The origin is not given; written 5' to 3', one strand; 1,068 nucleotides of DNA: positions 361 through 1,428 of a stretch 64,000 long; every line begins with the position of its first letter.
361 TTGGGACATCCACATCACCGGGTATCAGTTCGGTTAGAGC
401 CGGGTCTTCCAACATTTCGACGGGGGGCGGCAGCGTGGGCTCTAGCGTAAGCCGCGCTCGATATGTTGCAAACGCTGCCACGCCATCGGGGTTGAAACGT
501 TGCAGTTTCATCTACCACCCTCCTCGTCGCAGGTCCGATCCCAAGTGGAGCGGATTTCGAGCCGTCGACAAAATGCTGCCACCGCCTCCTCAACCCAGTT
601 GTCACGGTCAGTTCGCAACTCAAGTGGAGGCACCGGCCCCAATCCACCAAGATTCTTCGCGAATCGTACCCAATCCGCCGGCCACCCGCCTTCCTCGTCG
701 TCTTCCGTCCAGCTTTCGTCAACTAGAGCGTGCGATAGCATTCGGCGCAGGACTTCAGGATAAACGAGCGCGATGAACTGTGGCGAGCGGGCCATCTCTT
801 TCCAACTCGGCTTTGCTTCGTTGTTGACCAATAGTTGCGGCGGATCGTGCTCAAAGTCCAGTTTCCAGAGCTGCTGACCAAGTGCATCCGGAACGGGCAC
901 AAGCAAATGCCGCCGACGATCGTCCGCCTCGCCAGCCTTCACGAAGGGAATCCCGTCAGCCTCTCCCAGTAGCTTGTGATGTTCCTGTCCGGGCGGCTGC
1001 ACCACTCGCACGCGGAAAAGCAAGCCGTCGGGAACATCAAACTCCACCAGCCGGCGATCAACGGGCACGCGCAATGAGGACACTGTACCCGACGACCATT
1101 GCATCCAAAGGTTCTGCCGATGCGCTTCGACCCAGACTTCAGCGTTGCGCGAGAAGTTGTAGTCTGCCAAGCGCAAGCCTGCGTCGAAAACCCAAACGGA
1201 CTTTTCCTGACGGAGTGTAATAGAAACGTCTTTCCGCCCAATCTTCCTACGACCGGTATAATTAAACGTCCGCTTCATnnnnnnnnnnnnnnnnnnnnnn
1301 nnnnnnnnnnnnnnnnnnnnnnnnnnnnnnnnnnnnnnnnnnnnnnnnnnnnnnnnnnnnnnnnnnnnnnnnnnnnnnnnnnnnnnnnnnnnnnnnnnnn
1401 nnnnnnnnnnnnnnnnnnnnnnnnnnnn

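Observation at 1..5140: XRE - Dcm - GHKL ATPase - two unknown genes: a tightly coupled operon that looks like an uncharacterised methylation-linked defence module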

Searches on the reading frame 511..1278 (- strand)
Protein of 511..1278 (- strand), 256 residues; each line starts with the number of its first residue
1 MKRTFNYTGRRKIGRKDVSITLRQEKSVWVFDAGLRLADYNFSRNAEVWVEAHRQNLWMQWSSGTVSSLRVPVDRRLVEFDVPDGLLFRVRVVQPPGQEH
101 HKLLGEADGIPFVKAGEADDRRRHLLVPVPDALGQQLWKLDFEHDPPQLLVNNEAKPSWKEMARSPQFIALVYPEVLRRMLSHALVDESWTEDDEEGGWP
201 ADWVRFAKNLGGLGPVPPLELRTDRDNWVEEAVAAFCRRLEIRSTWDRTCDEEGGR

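Call 5: search_protein_families(library=pfam, proteins=[window:511-1278:-], max_evalue=0.1)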
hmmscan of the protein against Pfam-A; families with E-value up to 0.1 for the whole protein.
window:511-1278:- (256 aa): 0 families

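Call 6: search_protein_families(library=padloc, proteins=[window:511-1278:-], max_evalue=0.1)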
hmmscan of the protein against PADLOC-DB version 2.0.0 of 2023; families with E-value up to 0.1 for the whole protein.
window:511-1278:- (256 aa): 0 families

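Call 7: search_protein_families(library=ncbifam, proteins=[window:511-1278:-], max_evalue=0.1)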
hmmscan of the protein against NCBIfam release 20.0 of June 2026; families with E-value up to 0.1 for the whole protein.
window:511-1278:- (256 aa): 0 families

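Call 9: find_encoding_contigs(protein=window:511-1278:-, flank=10000, max_places=10)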
Protein window:511-1278:- (256 aa): 4 contigs read that carry it; 4 places shown.
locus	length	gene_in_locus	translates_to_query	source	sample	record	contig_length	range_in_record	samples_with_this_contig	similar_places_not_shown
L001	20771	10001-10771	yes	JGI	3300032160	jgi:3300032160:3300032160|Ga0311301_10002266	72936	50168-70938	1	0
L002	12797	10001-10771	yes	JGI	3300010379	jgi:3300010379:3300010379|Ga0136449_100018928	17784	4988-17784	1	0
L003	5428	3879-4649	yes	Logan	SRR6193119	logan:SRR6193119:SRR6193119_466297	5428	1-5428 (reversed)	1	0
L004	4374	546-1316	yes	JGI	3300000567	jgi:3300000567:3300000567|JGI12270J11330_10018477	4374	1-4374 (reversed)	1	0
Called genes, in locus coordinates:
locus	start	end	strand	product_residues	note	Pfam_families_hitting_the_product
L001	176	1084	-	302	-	-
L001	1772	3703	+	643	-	-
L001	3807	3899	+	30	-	-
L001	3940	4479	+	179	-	-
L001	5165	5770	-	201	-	-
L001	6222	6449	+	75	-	PF13560:HTH_31, PF12844:HTH_19, PF01381:HTH_3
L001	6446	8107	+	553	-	PF00145:DNA_methylase, PF09445:Methyltransf_15 (faint)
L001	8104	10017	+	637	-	-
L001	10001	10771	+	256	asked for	-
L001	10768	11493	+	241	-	-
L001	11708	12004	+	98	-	PF05015:HigB-like_toxin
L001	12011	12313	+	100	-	PF01381:HTH_3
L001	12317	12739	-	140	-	PF03852:Vsr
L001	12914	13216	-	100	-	-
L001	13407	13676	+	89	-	-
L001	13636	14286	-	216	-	-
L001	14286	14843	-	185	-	-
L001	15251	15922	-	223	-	-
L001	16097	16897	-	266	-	-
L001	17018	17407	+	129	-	-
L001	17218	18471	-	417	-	PF00041:fn3 (weak)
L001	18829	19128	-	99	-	-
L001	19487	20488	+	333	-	PF01694:Rhomboid, PF13432:TPR_16 (faint), PF13424:TPR_12 (faint), PF00515:TPR_1, PF07719:TPR_2 (weak), PF13181:TPR_8 (weak)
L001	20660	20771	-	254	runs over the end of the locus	PF14366:DUF4410 (weak), PF03923:Lipoprotein_16 (weak)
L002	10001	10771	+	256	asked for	-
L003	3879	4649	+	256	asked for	-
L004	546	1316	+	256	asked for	-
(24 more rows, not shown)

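Call 14: find_homologous_proteins(query=window:511-1278:-)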
Query window:511-1278:- (256 aa): 219 proteins with E <= 0.001 among 1211 candidates; the best 120 are listed.
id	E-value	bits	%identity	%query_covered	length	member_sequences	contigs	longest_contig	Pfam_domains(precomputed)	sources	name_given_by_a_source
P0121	1.0e-173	594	100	100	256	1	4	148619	-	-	-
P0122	4.2e-154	530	88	100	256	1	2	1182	-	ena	-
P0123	1.6e-153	528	90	100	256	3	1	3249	-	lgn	-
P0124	7.2e-148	509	85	100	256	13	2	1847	-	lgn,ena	-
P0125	1.2e-144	498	85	100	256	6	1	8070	-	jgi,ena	jgi:hypothetical protein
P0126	3.3e-144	497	83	100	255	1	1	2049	-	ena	-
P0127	5.2e-144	496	83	100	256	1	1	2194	-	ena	-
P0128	6.7e-144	496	83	100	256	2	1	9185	-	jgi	jgi:hypothetical protein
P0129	1.4e-143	495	82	100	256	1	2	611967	-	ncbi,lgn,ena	-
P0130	2.4e-142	491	83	99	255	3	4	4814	-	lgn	-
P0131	3.3e-142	491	82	100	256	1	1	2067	-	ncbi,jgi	-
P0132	5.2e-142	490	82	99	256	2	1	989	-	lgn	-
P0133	1.0e-141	489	83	100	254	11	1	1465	-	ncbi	-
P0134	4.5e-140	484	81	100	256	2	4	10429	-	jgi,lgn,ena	jgi:hypothetical protein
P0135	8.9e-140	483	81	99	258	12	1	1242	-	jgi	jgi:hypothetical protein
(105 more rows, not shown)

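Call 15: find_homologous_proteins(query=L001:10768-11490:+)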
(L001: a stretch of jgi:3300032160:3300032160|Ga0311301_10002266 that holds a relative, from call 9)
Query L001:10768-11490:+ (241 aa): 561 proteins with E <= 0.001 among 2126 candidates; the best 120 are listed.
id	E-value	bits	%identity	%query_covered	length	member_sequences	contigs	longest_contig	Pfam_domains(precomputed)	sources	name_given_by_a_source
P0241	1.4e-160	551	100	100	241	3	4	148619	-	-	-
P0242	5.1e-140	483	89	99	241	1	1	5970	-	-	-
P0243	1.4e-139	482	88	100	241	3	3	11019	-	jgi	jgi:hypothetical protein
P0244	4.6e-139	480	89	99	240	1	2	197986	-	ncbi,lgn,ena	-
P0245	5.5e-137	473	86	98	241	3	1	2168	-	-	-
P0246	1.6e-135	469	87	100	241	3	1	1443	-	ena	-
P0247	3.3e-135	468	85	100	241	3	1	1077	-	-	-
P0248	9.5e-133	459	84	100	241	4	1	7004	-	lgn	-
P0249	2.4e-132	458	86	98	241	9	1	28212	-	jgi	jgi:hypothetical protein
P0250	7.0e-132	457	83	100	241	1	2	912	-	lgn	-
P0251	2.4e-131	455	85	100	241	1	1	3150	-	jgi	jgi:hypothetical protein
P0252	2.9e-131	455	83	100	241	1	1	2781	-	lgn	-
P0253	3.0e-131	455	83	100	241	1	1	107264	-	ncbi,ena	-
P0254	3.3e-131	454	83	98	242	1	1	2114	-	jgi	-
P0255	7.9e-131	453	83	100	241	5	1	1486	-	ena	-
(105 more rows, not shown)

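Call 27: predict_structure(alignment_id=A2)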
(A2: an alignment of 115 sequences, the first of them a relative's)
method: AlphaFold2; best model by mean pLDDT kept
length: 256 residues; sequences in the alignment: 115
mean_pLDDT: 83.6   pTM: 0.53
mean pLDDT of the five models: 83.6, 82.8, 81.0, 80.5, 79.9
residues with pLDDT >= 90: 131; 70-90: 87; 50-70: 21; < 50: 17
segments of 3 or more residues with pLDDT < 50: 118-121, 245-256
pLDDT, mean of each block of 10 residues (from residue 1): 59 87 87 92 93 91 93 91 87 82 87 60 75 95 93 91 83 94 93 81 89 89 96 87 47 34
secondary structure, 60 per line:
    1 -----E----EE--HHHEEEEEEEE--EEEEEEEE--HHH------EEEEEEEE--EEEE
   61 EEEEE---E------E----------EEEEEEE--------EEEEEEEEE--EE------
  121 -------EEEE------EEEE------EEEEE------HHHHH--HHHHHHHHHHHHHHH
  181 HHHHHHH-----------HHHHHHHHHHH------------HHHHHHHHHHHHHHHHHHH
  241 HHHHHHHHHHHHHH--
elements in order: E18-25 E28-35 E47-54 E57-65 E87-93 E102-110 E128-131 E138-141 E148-152 H159-163 H166-187 H199-209 H222-254

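Call 31: search_protein_families(library=padloc, proteins=[L001:10768-11490:+], max_evalue=1)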
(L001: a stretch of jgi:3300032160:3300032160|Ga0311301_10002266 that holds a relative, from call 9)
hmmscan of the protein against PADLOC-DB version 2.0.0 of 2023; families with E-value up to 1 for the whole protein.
L001:10768-11490:+ (241 aa): 1 family
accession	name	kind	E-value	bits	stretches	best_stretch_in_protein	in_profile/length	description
PDLC02797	SspF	-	0.056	9.8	1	56-98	452-494/568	SspF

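Call 32: predict_structure(alignment_id=A3)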
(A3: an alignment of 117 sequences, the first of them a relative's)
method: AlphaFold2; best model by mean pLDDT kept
length: 241 residues; sequences in the alignment: 117
mean_pLDDT: 90.0   pTM: 0.88
mean pLDDT of the five models: 90.0, 88.5, 87.8, 86.7, 84.4
residues with pLDDT >= 90: 158; 70-90: 76; 50-70: 5; < 50: 2
segments of 3 or more residues with pLDDT < 50: none
pLDDT, mean of each block of 10 residues (from residue 1): 97 98 97 97 89 96 96 92 98 96 92 83 93 95 94 83 81 93 91 79 84 72 91 78 34
secondary structure, 60 per line:
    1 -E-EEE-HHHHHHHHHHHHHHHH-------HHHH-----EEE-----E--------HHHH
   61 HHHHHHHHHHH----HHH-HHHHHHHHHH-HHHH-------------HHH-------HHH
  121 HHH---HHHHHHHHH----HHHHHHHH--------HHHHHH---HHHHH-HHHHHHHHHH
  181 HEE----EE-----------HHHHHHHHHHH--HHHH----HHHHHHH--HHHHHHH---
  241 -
elements in order: E4-6 H8-23 H31-34 E40-42 H57-71 H80-89 H91-94 H118-123 H127-135 H140-147 H156-161 H165-169 H171-181 H201-211 H214-217 H222-228 H231-237

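Call 34: fold_search(model_id=the predicted structure, library=pdb)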
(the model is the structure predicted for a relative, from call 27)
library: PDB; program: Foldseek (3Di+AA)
matches with E <= 10: 771; with E <= 0.001: 0
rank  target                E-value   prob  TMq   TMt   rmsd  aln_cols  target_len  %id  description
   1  7z0l_B                3.0e-02  0.38  0.24  0.17  19.6       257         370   11  IL-27 signalling complex (released 2022-07-27)
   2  1x5a_MODEL_1_A        4.9e-02  0.20  0.15  0.26   8.7       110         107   14  The solution structure of the second fibronectin type III domain of mouse Ephrin type-A receptor 1 (released 2005-11-15)
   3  2r2c_A                7.1e-02  0.44  0.21  0.36   8.3       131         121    8  Crystal structure of a domain of the outer membrane lipoprotein Omp28 from Porphyromonas gingivalis (released 2007-09-25)
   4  6rpx                  1.2e-01  0.23  0.19  0.19  10.8       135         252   15  Cytokine receptor-like factor 3 C-terminus residues 174-442: native (released 2020-03-25)
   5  6nmy_D                1.4e-01  0.35  0.21  0.26  10.2       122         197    7  A Cytokine-receptor complex (released 2020-01-22)
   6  6rpz                  1.7e-01  0.28  0.21  0.21  10.5       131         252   14  Cytokine receptor-like factor 3 C-terminus residues 174-442: native collected with 1.7A wavelength (released 2020-03-25)
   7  5j12_B                1.9e-01  0.54  0.25  0.31   6.4       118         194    9  Structure of human TSLP:TSLPR in complex with mouse IL-7Ralpha (released 2017-04-05)
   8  1jrh_I                2.1e-01  0.38  0.21  0.43   5.6       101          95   13  COMPLEX (ANTIBODY/ANTIGEN) (released 1998-03-25)
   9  2xsk                  2.1e-01  0.23  0.17  0.34   8.7       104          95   10  E. coli curli protein CsgC - SeCys (released 2010-12-29)
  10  1bj8                  2.1e-01  0.21  0.20  0.34   7.5       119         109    9  THIRD N-TERMINAL DOMAIN OF GP130, NMR, MINIMIZED AVERAGE STRUCTURE (released 1999-01-13)
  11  7dc8_C                2.3e-01  0.47  0.24  0.30   6.2       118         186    8  Crystal structure of Switch Ab Fab and hIL6R in complex with ATP (released 2021-01-13)
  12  1v5j_MODEL_1_A        2.6e-01  0.16  0.16  0.30   7.7       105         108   10  Solution Structure of RSGI RUH-008, fn3 domain in Human cDNA (released 2004-05-25)
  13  3di2_D                2.7e-01  0.41  0.22  0.28   5.8       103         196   12  Crystal structure of the complex of human interleukin-7 with unglycosylated human interleukin-7 receptor alpha ectodom (released 2009-01-27)
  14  1x5h_MODEL_1_A        2.9e-01  0.35  0.26  0.42   8.7       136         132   10  The solution structure of the third fibronectin type III domain of human Neogenin (released 2005-11-15)
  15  3di3_B                3.1e-01  0.41  0.24  0.30   6.0       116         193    9  Crystal structure of the complex of human interleukin-7 with glycosylated human interleukin-7 receptor alpha ectodomai (released 2009-01-27)
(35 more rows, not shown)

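Call 35: fold_search(model_id=the predicted structure, library=pdb)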
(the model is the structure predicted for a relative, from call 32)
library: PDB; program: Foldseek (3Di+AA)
matches with E <= 10: 12; with E <= 0.001: 0
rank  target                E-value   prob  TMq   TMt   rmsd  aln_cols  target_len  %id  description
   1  4hyt_A                3.5e+00  0.01  0.12  0.05  19.1       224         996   17  Na,K-ATPase in the E2P state with bound ouabain and Mg2+ in the cation-binding site (released 2013-06-26)
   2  5f8e_A                5.7e+00  0.02  0.13  0.09  16.2       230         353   10  Rv2258c-SAH (released 2016-06-29)
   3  6oh8_A                6.6e+00  0.01  0.16  0.14  16.8       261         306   11  Crystal structure of (E)-biformene synthase LrdC from Streptomyces sp. strain K155 in the dimeric form (released 2019-04-17)
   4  6oh8_B                8.4e+00  0.01  0.17  0.15  16.8       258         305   12  Crystal structure of (E)-biformene synthase LrdC from Streptomyces sp. strain K155 in the dimeric form (released 2019-04-17)
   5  6nr8_F                8.4e+00  0.01  0.11  0.07  17.5       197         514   13  hTRiC-hPFD Class6 (released 2019-06-19)
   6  9fpy_I                8.4e+00  0.01  0.12  0.06  22.6       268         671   14  Structure of the complete Vaccinia DNA-dependent RNA polymerase complex assembly intermediate 3 (released 2025-06-25)
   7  9vsp_A                9.2e+00  0.01  0.14  0.09  17.1       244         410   11  The DCY1020-bound structure of TMEM175 (released 2025-09-17)
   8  7zmy_A                9.7e+00  0.01  0.15  0.15  16.3       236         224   10  Crystal structure of the light-driven inward proton pump xenorhodopsin BcXeR in the ground state at pH 8.2 in the pres (released 2023-05-10)
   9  4zjr_B                9.7e+00  0.01  0.13  0.14  19.7       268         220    8  RORgamma in complex with inverse agonist 48 (released 2015-06-17)
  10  5i4v_E                9.7e+00  0.01  0.13  0.13  20.3       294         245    8  Discovery of novel, orally efficacious Liver X Receptor (LXR) beta agonists (released 2016-06-29)
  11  5kya_A                9.7e+00  0.01  0.11  0.11  20.7       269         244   11  Brain penetrant liver X receptor (LXR) modulators based on a 2,4,5,6-tetrahydropyrrolo[3,4-c]pyrazole core (released 2016-09-21)
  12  8snl_B                9.7e+00  0.01  0.10  0.06  20.2       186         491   13  Structure of human ADAM17/iRhom2 sheddase complex (released 2024-05-29)

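Call 42: search_protein_families(library=pfam, proteins=[L001:10768-11490:+], max_evalue=10)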
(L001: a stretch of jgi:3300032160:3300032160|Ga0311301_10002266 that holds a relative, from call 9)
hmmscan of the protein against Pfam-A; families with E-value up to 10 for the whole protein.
L001:10768-11490:+ (241 aa): 0 families

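Call 81: search_protein_representatives(alignment_id=A3)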
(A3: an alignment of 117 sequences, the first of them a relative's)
Query: 117 sequences, 241 profile positions. Proteins with E-value up to 0.001 (for the whole library): 1605; up to 1e-10: 1204; up to 1e-30: 461. The best 150 are listed.
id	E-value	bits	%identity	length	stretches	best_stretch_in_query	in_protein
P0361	1.7e-111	387.9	-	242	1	1-238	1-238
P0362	2.4e-81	289.2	-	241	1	1-238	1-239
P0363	8.2e-81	287.4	-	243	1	1-240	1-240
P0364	4.6e-75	268.6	-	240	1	1-238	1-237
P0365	6.9e-74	264.7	-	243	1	1-239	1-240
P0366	1.8e-73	263.4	-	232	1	1-237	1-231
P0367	1.5e-71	257.1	-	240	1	1-238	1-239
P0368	4.0e-71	255.7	-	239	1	1-238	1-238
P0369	6.6e-70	251.7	-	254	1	2-238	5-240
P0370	3.2e-69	249.5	-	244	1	1-240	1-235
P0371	8.4e-69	248.1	-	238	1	1-237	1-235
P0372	3.2e-68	246.2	-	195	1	49-239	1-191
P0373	1.3e-67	244.2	-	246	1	1-237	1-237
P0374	4.8e-67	242.3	-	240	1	1-237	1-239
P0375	9.6e-67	241.3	-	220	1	21-237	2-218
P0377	2.1e-66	240.2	-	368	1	3-238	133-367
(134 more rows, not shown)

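Call 84: search_solved_structures(query=A3, max_evalue=10)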
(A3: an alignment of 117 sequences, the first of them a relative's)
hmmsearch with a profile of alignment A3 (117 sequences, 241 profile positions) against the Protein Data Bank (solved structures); distinct sequences matched with E-value up to 10: 1.
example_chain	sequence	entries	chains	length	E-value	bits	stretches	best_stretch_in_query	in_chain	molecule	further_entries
9bqx_A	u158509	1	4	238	0.2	14.4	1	180-234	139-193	Amphiphysin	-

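Call 85: search_solved_structures(query=A2, max_evalue=10)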
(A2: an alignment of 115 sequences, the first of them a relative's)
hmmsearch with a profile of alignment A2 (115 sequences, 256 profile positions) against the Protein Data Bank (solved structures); distinct sequences matched with E-value up to 10: 0.

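Call 92: search_protein_families(library=pfam, proteins=[P0377], max_evalue=0.01)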
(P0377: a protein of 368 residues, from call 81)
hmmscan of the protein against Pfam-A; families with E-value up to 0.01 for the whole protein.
P0377 (368 aa): 0 families

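Call 94: fold_search(model_id=the predicted structure, library=viral)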
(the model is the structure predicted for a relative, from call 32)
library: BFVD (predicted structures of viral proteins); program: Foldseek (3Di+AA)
matches with E <= 10: 20; with E <= 0.001: 0
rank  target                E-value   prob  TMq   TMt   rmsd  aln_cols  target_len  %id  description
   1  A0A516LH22            1.8e+00  0.03  0.14  0.06  20.6       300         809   11  (no name in the UniProt tables at hand)
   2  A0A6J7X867            2.0e+00  0.02  0.12  0.06  22.0       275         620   11  COG4695 Phage-related protein [uncultured Caudovirales phage]
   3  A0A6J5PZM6            2.3e+00  0.01  0.10  0.05  21.9       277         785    8  Uncharacterized protein [uncultured Caudovirales phage]
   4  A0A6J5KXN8            3.9e+00  0.02  0.17  0.07  16.4       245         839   13  Uncharacterized protein [uncultured Caudovirales phage]
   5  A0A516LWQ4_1          3.9e+00  0.01  0.13  0.05  20.8       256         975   14  (no name in the UniProt tables at hand)
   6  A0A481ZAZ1            4.5e+00  0.01  0.15  0.15  19.9       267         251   11  F-box-like family protein [Pithovirus LCPAC403]
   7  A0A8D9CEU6            5.5e+00  0.01  0.13  0.16  17.3       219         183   10  Putative polynucleotide adenylytransferase [uncultured marine phage]
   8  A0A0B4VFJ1            5.7e+00  0.01  0.14  0.07  18.3       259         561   10  Uncharacterized protein [Tipula oleracea nudivirus]
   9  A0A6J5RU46            6.0e+00  0.01  0.11  0.07  20.6       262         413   11  Uncharacterized protein [uncultured Caudovirales phage]
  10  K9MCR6                6.7e+00  0.01  0.12  0.10  20.5       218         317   10  (no name in the UniProt tables at hand)
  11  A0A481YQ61            7.4e+00  0.01  0.16  0.16  15.3       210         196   10  Uncharacterized protein [Iridovirus LCIVAC01]
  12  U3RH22                8.1e+00  0.01  0.13  0.08  20.6       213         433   14  DNA-directed DNA polymerase [uncultured virus]
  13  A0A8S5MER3            8.5e+00  0.01  0.09  0.03  15.6       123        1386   11  DNA POLYMERASE [Siphoviridae sp. ctYh54]
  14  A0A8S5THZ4            8.5e+00  0.01  0.12  0.09  20.0       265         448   13  Uncharacterized protein [Myoviridae sp. ctIty1]
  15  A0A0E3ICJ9            8.9e+00  0.01  0.13  0.14  18.7       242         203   13  Uncharacterized protein [Synechococcus phage ACG-2014f]
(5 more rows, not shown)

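Call 103: find_related_loci(query=A3, collection=metagenome_contigs, flank=8000)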
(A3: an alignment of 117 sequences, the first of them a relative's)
Query A3 (241 aa) in metagenome_contigs; peptide patterns used: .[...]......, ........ (x = any residue, [..] = any of these).
216 stretches matched a pattern; 68 encode a relative of the query (tblastn E <= 1e-3); 68 distinct loci.
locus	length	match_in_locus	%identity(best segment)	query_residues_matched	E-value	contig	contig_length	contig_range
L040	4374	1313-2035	100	1-241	7e-167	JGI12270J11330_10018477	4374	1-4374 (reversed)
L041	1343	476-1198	82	1-241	4e-146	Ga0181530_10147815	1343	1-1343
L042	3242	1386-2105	83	1-240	1e-138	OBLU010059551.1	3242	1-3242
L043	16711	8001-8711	83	1-237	4e-132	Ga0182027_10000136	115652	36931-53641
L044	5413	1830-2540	83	1-237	1e-132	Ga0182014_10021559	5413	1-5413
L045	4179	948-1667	82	1-240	4e-134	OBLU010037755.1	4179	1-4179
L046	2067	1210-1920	82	1-237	8e-140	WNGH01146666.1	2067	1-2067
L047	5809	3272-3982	80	1-237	2e-130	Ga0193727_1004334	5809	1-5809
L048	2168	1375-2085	86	1-237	8e-137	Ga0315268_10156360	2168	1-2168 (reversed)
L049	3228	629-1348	78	1-240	7e-132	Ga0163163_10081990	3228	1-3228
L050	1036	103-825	79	1-241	2e-140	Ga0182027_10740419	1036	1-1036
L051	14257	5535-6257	78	1-241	8e-127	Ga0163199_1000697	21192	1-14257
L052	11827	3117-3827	79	1-237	9e-127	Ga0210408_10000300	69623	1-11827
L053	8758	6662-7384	78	1-241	2e-126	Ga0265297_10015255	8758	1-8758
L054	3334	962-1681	77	1-240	4e-129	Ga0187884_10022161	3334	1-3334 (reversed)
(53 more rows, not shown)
